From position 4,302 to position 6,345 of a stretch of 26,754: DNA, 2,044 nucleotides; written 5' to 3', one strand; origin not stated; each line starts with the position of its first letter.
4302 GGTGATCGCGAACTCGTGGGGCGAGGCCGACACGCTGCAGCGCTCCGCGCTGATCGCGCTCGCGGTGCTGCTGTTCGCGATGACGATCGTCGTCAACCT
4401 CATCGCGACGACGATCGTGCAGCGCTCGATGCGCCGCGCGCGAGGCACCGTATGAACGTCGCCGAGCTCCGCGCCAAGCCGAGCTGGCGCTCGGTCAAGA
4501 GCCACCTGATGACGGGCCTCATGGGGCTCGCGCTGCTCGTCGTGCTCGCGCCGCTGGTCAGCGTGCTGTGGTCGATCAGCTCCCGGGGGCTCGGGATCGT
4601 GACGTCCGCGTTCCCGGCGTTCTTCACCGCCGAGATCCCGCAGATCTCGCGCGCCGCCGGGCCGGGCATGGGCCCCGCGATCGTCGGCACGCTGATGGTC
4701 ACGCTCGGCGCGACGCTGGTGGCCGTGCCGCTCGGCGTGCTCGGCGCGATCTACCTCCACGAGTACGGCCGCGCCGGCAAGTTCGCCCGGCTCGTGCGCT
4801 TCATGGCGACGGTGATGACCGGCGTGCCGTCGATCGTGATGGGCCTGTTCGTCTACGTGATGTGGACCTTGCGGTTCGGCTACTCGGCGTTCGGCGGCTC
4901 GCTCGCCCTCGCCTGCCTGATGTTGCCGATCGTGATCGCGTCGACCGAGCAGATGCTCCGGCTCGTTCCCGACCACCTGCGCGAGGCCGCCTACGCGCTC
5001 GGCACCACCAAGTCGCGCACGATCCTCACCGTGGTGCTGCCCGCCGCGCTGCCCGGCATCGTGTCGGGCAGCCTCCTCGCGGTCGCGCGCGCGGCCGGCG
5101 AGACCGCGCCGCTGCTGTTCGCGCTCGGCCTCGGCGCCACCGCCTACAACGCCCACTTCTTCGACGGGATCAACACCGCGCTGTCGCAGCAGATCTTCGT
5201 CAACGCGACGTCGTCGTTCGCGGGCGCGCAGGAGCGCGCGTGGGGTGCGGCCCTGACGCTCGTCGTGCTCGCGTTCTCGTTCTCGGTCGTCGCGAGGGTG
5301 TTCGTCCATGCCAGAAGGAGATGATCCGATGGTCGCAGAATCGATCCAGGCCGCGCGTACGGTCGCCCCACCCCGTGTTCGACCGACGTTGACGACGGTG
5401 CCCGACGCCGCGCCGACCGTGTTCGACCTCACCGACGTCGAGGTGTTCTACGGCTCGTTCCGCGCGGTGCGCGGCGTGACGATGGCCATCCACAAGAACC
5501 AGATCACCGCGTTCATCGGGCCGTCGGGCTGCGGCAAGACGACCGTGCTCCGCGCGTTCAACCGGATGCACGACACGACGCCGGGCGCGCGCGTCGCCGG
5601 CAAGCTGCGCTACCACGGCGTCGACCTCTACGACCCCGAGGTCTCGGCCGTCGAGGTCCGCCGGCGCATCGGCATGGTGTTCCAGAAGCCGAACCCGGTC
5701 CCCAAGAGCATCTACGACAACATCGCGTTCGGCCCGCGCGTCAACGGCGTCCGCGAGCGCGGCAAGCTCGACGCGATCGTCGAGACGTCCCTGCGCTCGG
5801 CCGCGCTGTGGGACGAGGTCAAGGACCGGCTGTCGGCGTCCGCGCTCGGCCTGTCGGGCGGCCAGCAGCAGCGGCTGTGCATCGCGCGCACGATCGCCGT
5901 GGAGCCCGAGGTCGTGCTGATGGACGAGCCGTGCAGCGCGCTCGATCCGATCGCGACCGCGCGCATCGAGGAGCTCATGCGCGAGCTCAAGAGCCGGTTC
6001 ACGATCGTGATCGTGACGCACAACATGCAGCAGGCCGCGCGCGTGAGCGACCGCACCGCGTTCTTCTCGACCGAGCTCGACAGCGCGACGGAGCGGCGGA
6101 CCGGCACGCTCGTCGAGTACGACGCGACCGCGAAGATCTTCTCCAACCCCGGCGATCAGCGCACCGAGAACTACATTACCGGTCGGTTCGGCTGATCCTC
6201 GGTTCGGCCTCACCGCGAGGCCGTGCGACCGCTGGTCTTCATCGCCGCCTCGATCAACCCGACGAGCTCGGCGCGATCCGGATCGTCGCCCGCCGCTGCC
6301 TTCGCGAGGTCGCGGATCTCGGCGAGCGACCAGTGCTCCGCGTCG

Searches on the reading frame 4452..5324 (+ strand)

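Call 44: search_protein_families(library=ncbifam, proteins=[window:4452-5324:+], max_evalue=0.00001)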
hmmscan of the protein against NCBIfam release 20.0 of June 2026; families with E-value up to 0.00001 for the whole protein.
window:4452-5324:+ (290 aa): 20 families
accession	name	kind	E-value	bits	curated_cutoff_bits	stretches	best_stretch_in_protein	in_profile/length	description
TIGR00974.1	3a0107s02c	equivalog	4.9e-77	258.7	193.45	1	18-287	2-269/272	phosphate ABC transporter permease PstA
NF008430.0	PRK11268.1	equivalog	7.3e-57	192.7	439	1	10-288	20-293/295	phosphate ABC transporter permease PstA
TIGR02138.1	phosphate_pstC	equivalog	1.6e-39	135.7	196.45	1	21-286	5-293/296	phosphate ABC transporter permease subunit PstC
NF006939.0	PRK09421.1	equivalog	2.6e-12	46.6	262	1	128-218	75-165/230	molybdate ABC transporter permease subunit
TIGR02141.1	modB_ABC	equivalog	1.3e-11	44.5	182.6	1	80-284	3-203/208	molybdate ABC transporter permease subunit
NF008435.0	PRK11275.1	equivalog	9.2e-11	41.4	502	1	142-276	166-305/319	phosphate ABC transporter permease PstC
NF007047.0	PRK09500.1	equivalog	5.7e-10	39.2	326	1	77-211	60-193/257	spermidine/putrescine ABC transporter permease PotC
TIGR02139.1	permease_CysT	equivalog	5.7e-10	39.2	246.1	1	136-223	122-209/265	sulfate ABC transporter permease subunit CysT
TIGR00969.1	3a0106s02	subfamily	2.4e-09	37.1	240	1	10-218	11-215/272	sulfate ABC transporter permease subunit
TIGR01097.1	PhnE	equivalog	3e-08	33.4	216.7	1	21-210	10-191/252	phosphonate ABC transporter, permease protein PhnE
NF038017.1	ABC_perm1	subfamily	3.9e-08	33.5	100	1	81-218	2-143/184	ABC transporter permease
NF008208.0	PRK10971.1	equivalog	7.2e-08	32.2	415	1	138-226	132-220/277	sulfate/thiosulfate ABC transporter permease CysT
TIGR01581.1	Mo_ABC_porter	hypoth_equivalog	1.7e-07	31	210.3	1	142-225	99-183/225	ABC transporter permease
NF040839.1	tungstate_WtpB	equivalog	5.3e-07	29.5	340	1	76-220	45-199/251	tungstate ABC transporter permease WtpB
TIGR03255.1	PhnV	equivalog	1.1e-06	28.6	358.7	1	28-220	25-215/270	2-aminoethylphosphonate ABC transport system, membrane component PhnV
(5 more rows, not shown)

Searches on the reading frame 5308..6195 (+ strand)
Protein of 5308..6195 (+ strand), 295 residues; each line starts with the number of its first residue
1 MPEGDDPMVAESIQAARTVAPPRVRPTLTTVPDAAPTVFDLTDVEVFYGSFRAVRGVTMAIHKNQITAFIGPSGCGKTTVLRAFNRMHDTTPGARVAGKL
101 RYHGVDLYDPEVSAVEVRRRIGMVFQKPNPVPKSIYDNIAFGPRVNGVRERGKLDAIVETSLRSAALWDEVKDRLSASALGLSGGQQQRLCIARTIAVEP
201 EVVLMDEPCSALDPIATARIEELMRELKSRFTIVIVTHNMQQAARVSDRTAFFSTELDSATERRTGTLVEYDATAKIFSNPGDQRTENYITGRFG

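Call 3: search_protein_families(library=pfam, proteins=[window:5308-6195:+])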
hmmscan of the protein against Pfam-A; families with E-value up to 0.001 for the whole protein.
window:5308-6195:+ (295 aa): 6 families
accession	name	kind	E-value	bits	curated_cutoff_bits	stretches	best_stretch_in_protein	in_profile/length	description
PF00005.33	ABC_tran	-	2.3e-27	96.7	25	1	55-209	2-136/137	ABC transporter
PF13304.12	AAA_21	-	9.4e-13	49.3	27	2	165-240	221-300/304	AAA domain, putative AbiEii toxin, Type IV TA system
PF02463.25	SMC_N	-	4.1e-07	30.1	40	0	182-247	137-206/220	RecF/RecN/SMC N terminal domain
PF13401.12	AAA_22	-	1.4e-05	25.8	27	1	63-131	4-64/130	AAA domain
PF20703.3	nSTAND1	-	4.1e-05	23.8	27.1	1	39-83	8-52/379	Novel STAND NTPase 1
PF13175.12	AAA_15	-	0.00018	21.7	32.1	1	51-91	11-50/374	AAA ATPase domain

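Call 44: search_protein_families(library=ncbifam, proteins=[window:5308-6195:+], max_evalue=0.00001)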
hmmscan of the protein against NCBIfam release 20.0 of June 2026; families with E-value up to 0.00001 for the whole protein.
window:5308-6195:+ (295 aa): 175 families (the best 25 are shown)
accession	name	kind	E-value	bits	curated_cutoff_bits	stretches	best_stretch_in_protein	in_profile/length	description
TIGR00972.1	3a0107s01c2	equivalog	7.7e-117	389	343.2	1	39-295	2-248/248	phosphate ABC transporter ATP-binding protein PstB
NF010851.0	PRK14258.1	subfamily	1.6e-84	283.4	425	1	42-294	11-260/261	phosphate ABC transporter ATP-binding protein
NF010860.0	PRK14267.1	equivalog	5.1e-84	281.9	412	1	41-295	7-253/253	phosphate ABC transporter ATP-binding protein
NF010864.0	PRK14271.1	equivalog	3.7e-66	223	561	1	46-293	29-265/276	phosphate ABC transporter ATP-binding protein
NF010840.0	PRK14246.1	equivalog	1.5e-63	214.9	425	1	35-294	7-256/257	phosphate ABC transporter ATP-binding protein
TIGR01186.1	proV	subfamily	1e-39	136.7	326.6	1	49-290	4-230/363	betaine/proline/choline family ABC transporter ATP-binding protein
NF007027.0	PRK09493.1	equivalog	2.4e-38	131.9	379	1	40-255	3-211/240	glutamine ABC transporter ATP-binding protein GlnQ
TIGR04521.1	ECF_ATPase_2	equivalog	7.1e-38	130.3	330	1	51-253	18-218/279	energy-coupling factor transporter ATPase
NF008428.0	PRK11264.1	equivalog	2.8e-37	128.3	406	1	52-290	17-244/250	L-cystine ABC transporter ATP-binding protein TcyN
TIGR03005.1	ectoine_ehuA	equivalog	6.6e-36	123.8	345.4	1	43-290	5-247/252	ectoine/hydroxyectoine ABC transporter ATP-binding protein EhuA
TIGR04520.1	ECF_ATPase_1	equivalog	2.6e-35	122.1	315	1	51-249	15-205/269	energy-coupling factor transporter ATPase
TIGR02857.1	CydD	equivalog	8.9e-35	120.6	435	1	20-246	303-523/529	thiol reductant ABC exporter subunit CydD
NF008338.0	PRK11124.1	equivalog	6.8e-34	117.4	369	1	40-254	4-215/242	arginine ABC transporter ATP-binding protein ArtP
TIGR03265.1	PhnT2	equivalog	1.2e-33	116.8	457.7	1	41-252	7-207/353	putative 2-aminoethylphosphonate ABC transporter ATP-binding protein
NF008105.0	PRK10851.1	equivalog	1.4e-33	116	502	1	41-254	5-211/362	sulfate/thiosulfate ABC transporter ATP-binding protein CysA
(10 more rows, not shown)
